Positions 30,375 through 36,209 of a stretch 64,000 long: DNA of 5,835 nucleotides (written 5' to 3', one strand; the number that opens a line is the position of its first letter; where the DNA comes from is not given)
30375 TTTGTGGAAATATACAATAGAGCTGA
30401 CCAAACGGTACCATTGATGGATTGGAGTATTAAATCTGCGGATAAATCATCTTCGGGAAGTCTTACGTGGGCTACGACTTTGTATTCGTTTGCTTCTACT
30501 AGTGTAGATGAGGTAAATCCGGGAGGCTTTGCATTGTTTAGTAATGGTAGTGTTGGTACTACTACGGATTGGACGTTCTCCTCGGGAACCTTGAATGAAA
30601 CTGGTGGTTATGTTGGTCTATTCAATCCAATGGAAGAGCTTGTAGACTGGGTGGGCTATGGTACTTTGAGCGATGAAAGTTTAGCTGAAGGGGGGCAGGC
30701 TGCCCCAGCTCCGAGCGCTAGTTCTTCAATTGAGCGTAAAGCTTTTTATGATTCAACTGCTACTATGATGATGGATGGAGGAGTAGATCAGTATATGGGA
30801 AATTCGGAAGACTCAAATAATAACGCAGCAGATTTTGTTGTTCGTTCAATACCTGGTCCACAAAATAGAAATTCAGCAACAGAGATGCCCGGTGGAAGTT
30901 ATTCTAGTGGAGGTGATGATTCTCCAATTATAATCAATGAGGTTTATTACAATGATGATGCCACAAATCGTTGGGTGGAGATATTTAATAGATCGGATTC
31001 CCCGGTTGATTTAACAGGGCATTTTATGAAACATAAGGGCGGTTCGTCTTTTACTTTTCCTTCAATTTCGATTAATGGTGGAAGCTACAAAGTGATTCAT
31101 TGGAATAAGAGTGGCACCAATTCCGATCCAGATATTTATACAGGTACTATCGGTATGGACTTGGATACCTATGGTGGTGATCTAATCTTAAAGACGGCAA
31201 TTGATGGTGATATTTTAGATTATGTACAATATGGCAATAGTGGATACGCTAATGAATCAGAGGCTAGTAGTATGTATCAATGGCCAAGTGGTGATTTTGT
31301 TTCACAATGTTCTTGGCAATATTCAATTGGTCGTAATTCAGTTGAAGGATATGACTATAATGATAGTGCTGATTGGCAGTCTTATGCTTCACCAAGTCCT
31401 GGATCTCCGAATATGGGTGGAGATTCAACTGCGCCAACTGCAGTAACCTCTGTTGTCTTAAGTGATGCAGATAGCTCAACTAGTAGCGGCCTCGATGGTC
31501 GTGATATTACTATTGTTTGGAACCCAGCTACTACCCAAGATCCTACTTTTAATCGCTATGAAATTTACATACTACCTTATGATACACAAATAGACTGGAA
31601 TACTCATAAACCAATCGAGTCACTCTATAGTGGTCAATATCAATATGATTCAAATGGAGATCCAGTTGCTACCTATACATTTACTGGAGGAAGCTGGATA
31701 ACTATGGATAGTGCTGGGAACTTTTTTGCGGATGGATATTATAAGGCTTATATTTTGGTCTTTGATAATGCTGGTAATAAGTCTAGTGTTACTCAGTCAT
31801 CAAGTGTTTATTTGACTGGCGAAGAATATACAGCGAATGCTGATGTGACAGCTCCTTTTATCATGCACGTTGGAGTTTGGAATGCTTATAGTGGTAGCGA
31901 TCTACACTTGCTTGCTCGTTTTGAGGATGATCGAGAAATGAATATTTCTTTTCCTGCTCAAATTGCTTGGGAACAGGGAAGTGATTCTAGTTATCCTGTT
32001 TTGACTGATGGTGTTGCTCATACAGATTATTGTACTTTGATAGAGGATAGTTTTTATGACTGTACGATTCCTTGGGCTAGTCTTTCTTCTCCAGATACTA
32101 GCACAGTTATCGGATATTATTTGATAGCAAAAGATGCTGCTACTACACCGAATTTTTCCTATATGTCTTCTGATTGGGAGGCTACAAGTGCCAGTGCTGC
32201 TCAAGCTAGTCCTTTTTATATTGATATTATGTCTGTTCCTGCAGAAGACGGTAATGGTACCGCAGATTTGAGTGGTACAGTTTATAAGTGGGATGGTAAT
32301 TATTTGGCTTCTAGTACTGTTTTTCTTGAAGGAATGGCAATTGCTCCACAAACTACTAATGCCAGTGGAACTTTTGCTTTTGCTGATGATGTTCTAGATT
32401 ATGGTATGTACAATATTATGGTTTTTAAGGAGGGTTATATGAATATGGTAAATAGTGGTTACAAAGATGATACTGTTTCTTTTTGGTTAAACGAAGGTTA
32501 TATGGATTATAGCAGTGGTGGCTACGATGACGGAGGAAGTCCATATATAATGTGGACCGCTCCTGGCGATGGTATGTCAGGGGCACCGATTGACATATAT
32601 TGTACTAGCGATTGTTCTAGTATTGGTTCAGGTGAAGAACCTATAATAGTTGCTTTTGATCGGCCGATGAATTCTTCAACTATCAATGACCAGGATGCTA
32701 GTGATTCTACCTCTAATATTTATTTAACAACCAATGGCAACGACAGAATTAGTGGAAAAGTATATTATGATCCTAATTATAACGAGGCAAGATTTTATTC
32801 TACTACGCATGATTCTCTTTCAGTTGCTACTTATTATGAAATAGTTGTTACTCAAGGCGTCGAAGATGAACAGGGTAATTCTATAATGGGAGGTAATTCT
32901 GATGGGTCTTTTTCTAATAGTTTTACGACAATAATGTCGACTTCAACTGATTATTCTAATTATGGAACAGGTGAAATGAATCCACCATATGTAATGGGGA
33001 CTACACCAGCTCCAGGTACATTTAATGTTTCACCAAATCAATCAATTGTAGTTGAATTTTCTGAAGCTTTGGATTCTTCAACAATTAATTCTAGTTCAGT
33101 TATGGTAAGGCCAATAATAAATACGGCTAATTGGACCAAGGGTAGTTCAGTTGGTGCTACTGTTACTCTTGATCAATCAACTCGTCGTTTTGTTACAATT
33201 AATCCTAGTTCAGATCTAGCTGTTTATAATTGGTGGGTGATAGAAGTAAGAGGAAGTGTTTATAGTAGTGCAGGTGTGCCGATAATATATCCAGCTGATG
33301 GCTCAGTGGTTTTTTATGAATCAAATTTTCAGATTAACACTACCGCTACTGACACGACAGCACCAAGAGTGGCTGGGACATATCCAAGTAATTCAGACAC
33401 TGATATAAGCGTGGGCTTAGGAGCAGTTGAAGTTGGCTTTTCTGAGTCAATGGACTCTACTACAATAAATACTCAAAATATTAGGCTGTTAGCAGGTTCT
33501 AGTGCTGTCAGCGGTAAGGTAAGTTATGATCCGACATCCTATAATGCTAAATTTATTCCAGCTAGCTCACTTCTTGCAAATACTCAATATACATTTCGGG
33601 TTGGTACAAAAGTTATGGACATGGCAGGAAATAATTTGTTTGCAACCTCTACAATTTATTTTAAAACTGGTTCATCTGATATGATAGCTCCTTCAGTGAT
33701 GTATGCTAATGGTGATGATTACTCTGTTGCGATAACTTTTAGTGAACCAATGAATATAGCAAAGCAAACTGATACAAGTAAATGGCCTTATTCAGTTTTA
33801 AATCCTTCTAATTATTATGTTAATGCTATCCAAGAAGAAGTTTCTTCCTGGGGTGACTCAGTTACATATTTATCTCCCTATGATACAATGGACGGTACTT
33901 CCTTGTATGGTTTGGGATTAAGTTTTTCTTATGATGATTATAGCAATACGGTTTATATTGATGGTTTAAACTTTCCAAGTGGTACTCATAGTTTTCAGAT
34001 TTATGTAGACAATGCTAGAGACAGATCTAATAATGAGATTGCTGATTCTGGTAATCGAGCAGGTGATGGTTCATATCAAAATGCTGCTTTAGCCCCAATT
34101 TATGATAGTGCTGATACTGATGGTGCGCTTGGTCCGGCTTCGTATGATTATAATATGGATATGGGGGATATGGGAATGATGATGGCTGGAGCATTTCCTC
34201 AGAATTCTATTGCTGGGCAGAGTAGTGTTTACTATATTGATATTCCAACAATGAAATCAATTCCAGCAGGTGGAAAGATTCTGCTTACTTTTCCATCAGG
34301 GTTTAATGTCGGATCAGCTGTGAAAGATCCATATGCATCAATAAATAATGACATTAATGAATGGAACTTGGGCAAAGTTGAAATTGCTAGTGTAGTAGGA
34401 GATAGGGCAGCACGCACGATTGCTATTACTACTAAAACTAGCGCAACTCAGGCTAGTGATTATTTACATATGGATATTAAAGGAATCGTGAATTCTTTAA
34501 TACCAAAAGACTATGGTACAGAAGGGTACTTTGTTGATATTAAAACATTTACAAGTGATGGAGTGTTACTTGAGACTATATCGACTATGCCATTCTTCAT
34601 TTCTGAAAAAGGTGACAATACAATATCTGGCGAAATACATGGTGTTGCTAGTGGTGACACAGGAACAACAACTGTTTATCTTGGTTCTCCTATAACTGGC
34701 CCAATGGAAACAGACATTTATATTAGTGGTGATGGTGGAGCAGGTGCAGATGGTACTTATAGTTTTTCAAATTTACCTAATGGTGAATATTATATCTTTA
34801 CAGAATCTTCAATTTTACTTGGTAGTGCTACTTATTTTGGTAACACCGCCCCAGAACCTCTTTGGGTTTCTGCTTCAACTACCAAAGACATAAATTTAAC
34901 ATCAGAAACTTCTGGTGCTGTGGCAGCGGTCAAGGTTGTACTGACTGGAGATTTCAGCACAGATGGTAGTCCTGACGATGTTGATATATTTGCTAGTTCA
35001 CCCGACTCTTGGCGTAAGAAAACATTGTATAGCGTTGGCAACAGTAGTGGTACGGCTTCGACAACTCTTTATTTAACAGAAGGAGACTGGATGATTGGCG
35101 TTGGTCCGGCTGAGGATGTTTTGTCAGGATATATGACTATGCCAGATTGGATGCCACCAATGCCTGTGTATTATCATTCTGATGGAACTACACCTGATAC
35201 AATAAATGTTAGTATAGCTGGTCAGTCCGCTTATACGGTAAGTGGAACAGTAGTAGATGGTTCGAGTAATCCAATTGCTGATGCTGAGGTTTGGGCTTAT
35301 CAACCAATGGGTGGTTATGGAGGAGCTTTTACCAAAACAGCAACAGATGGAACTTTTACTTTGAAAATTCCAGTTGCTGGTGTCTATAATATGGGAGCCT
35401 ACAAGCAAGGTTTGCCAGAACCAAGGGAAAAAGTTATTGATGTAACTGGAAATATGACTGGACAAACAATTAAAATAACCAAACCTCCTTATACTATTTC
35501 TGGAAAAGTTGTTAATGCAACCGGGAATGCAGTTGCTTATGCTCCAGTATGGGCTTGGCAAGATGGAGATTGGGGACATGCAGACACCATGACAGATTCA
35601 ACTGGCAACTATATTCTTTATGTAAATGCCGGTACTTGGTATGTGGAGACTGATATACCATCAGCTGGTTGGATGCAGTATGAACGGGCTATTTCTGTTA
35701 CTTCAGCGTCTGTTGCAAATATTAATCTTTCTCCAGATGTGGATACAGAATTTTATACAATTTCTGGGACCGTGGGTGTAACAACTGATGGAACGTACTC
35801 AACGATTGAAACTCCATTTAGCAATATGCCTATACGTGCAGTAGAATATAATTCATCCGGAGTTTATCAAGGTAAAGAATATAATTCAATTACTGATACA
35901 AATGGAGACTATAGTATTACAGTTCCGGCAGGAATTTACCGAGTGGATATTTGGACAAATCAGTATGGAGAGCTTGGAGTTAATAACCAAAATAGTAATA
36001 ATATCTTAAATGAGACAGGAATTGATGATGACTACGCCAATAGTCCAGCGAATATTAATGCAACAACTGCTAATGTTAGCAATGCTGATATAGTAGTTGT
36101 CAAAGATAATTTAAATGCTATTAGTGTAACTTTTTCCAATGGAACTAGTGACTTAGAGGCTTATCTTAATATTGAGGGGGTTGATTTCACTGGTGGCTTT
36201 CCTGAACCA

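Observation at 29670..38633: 2,987-aa modular surface protein (twin lamin-tail domains, Ig-like and CarboxypepD_reg-like arrays, TSP1-like Cys motif, TSP3-like Ca tail)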

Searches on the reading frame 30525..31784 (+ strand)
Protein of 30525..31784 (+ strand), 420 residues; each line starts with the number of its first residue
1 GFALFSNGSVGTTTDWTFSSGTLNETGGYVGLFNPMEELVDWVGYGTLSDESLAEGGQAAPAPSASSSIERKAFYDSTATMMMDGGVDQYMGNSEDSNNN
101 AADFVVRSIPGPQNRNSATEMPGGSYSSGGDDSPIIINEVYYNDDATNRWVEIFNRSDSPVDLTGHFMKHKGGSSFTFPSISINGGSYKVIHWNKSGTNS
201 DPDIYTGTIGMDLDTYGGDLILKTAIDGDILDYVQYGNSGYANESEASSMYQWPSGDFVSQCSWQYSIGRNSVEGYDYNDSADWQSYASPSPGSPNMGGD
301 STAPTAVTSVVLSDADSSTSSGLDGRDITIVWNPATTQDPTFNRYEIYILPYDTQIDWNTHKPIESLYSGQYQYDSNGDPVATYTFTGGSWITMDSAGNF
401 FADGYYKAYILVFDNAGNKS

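Call 7: search_protein_families(library=pfam, proteins=[window:30525-31784:+], max_evalue=0.1)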
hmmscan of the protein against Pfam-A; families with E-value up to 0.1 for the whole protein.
window:30525-31784:+ (420 aa): 1 family
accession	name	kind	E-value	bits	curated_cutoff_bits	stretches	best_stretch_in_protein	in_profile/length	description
PF00932.25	LTD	-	4.1e-16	59.7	34.3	1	133-202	6-74/109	Lamin Tail Domain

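Call 10: search_protein_families(library=ncbifam, proteins=[window:30525-31784:+], max_evalue=0.1)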
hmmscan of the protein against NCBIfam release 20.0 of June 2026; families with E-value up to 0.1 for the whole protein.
window:30525-31784:+ (420 aa): 0 families

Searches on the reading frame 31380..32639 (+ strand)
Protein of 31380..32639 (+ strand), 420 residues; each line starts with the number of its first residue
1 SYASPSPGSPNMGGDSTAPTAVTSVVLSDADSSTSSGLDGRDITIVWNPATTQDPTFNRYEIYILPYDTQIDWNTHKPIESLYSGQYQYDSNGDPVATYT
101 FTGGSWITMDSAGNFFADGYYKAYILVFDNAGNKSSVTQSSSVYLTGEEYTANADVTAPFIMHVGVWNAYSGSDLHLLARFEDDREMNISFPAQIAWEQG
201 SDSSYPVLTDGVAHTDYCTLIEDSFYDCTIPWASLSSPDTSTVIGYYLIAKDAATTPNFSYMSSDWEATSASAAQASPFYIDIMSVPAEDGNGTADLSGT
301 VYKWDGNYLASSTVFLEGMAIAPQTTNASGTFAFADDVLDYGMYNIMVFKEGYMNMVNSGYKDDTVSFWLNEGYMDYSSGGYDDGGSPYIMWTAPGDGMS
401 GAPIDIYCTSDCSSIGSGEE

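Call 7: search_protein_families(library=pfam, proteins=[window:31380-32639:+], max_evalue=0.1)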
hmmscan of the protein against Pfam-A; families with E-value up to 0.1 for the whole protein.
window:31380-32639:+ (420 aa): 3 families
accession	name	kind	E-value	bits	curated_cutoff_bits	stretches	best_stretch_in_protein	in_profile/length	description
PF13620.12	CarboxypepD_reg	-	0.0016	19.2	32.3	1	297-354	2-60/82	Carboxypeptidase regulatory-like domain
PF19077.6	Big_13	-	0.0041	18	27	0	92-139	50-95/102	Bacterial Ig-like domain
PF12245.14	Big_3_2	-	0.061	14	23.3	0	117-141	93-118/122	Bacterial Ig-like domain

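Call 10: search_protein_families(library=ncbifam, proteins=[window:31380-32639:+], max_evalue=0.1)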
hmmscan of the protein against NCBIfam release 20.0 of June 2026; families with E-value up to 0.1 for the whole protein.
window:31380-32639:+ (420 aa): 1 family
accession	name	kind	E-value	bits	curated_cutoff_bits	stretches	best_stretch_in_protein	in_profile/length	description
NF047446.1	barrel_OmpL47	domain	0.02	15.3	40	1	99-139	23-63/68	OmpL47-type beta-barrel domain-containing protein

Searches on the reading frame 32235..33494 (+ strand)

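Call 7: search_protein_families(library=pfam, proteins=[window:32235-33494:+], max_evalue=0.1)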
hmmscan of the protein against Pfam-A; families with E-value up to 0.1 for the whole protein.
window:32235-33494:+ (420 aa): 2 families
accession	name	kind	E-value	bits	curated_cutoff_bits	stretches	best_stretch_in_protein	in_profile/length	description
PF13205.12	Big_5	-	2.8e-28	99.1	23.6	3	249-348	3-93/105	Bacterial Ig-like domain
PF13620.12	CarboxypepD_reg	-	0.0015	19.3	32.3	1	12-69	2-60/82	Carboxypeptidase regulatory-like domain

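Call 10: search_protein_families(library=ncbifam, proteins=[window:32235-33494:+], max_evalue=0.1)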
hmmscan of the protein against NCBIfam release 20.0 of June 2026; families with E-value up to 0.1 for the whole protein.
window:32235-33494:+ (420 aa): 0 families

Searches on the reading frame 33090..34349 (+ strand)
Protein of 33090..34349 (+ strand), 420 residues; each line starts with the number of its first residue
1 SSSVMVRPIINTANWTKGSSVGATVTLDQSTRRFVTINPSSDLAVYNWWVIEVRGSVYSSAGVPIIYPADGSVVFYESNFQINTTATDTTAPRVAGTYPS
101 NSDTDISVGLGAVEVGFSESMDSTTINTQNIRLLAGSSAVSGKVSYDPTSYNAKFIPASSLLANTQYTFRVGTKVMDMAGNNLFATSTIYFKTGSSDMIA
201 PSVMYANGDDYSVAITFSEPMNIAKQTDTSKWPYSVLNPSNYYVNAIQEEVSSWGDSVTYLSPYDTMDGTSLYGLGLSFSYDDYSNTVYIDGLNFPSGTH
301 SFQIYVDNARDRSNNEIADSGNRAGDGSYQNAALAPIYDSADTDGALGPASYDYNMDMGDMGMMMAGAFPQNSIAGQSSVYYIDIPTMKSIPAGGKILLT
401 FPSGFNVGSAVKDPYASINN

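Call 7: search_protein_families(library=pfam, proteins=[window:33090-34349:+], max_evalue=0.1)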
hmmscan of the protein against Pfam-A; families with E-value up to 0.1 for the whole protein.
window:33090-34349:+ (420 aa): 2 families
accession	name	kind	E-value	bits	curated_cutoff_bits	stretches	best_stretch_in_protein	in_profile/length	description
PF13205.12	Big_5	-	3.1e-21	76.5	23.6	1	88-193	1-105/105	Bacterial Ig-like domain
PF12245.14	Big_3_2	-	0.048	14.3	23.3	0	115-183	52-111/122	Bacterial Ig-like domain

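Call 10: search_protein_families(library=ncbifam, proteins=[window:33090-34349:+], max_evalue=0.1)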
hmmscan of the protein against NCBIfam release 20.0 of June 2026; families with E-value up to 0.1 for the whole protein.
window:33090-34349:+ (420 aa): 0 families

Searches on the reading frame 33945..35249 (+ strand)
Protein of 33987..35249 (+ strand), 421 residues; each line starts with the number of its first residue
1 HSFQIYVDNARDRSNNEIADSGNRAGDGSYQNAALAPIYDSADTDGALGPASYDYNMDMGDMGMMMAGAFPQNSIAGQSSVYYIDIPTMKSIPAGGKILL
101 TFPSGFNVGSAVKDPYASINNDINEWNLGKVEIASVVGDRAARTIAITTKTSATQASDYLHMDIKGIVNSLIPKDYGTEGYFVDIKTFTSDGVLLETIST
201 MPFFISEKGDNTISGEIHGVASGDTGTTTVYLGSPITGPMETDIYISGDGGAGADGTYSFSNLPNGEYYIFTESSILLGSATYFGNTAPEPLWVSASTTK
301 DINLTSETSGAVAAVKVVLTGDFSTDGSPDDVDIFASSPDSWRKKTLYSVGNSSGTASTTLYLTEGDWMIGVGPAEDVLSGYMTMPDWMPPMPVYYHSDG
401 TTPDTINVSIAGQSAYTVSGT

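Call 7: search_protein_families(library=pfam, proteins=[window:33945-35204:+], max_evalue=0.1)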
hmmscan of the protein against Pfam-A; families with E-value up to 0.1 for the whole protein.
window:33945-35204:+ (420 aa): 0 families

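Call 10: search_protein_families(library=ncbifam, proteins=[window:33945-35204:+], max_evalue=0.1)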
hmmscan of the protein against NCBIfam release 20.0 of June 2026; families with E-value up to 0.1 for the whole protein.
window:33945-35204:+ (420 aa): 0 families

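Call 98: search_solved_structures(query=window:33987-35249:+, max_evalue=10)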
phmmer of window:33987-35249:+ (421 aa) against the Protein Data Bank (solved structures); distinct sequences matched with E-value up to 10: 0.

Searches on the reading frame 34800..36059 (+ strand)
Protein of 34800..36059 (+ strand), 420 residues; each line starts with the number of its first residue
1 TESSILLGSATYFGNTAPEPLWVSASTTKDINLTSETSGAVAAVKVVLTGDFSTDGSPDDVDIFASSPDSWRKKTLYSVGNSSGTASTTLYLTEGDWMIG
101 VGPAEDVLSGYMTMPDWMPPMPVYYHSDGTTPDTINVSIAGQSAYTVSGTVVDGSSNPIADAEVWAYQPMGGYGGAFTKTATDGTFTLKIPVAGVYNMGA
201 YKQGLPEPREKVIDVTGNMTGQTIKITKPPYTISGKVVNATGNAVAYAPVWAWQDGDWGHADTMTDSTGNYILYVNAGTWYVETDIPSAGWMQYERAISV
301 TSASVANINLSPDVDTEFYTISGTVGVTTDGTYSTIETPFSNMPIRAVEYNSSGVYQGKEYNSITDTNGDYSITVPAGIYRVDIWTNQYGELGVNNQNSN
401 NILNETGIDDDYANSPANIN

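Call 7: search_protein_families(library=pfam, proteins=[window:34800-36059:+], max_evalue=0.1)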
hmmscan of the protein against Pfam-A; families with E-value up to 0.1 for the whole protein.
window:34800-36059:+ (420 aa): 6 families
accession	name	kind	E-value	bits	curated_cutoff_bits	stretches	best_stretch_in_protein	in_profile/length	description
PF13620.12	CarboxypepD_reg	-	2e-19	70.1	32.3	3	146-219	1-73/82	Carboxypeptidase regulatory-like domain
PF13715.12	CarbopepD_reg_2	-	1.3e-10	41.6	32.2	2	233-310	1-74/88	CarboxypepD_reg-like domain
PF02369.22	Big_1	-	4.6e-05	23.9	34.9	1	133-190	7-66/93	Bacterial Ig-like domain (group 1)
PF25020.1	TTR_TEN1-4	-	0.01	16.2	27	0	233-300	9-73/86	Teneurin TTR-like domain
PF07210.18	DUF1416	-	0.026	14.9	23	0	231-306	20-91/97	Protein of unknown function (DUF1416)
PF10670.15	DUF4198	-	0.075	13.6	34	0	158-200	159-205/209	Domain of unknown function (DUF4198)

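Call 10: search_protein_families(library=ncbifam, proteins=[window:34800-36059:+], max_evalue=0.1)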
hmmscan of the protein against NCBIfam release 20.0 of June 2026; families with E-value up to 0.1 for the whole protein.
window:34800-36059:+ (420 aa): 2 families
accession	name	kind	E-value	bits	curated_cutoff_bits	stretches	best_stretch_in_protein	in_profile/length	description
TIGR04134.1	lipo_with_rSAM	hypoth_equivalog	0.0016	18.5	39.8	0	143-176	38-71/150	radical SAM-associated putative lipoprotein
TIGR02423.1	protocat_alph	equivalog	0.019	14.8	126.25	0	142-179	37-76/193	protocatechuate 3,4-dioxygenase subunit alpha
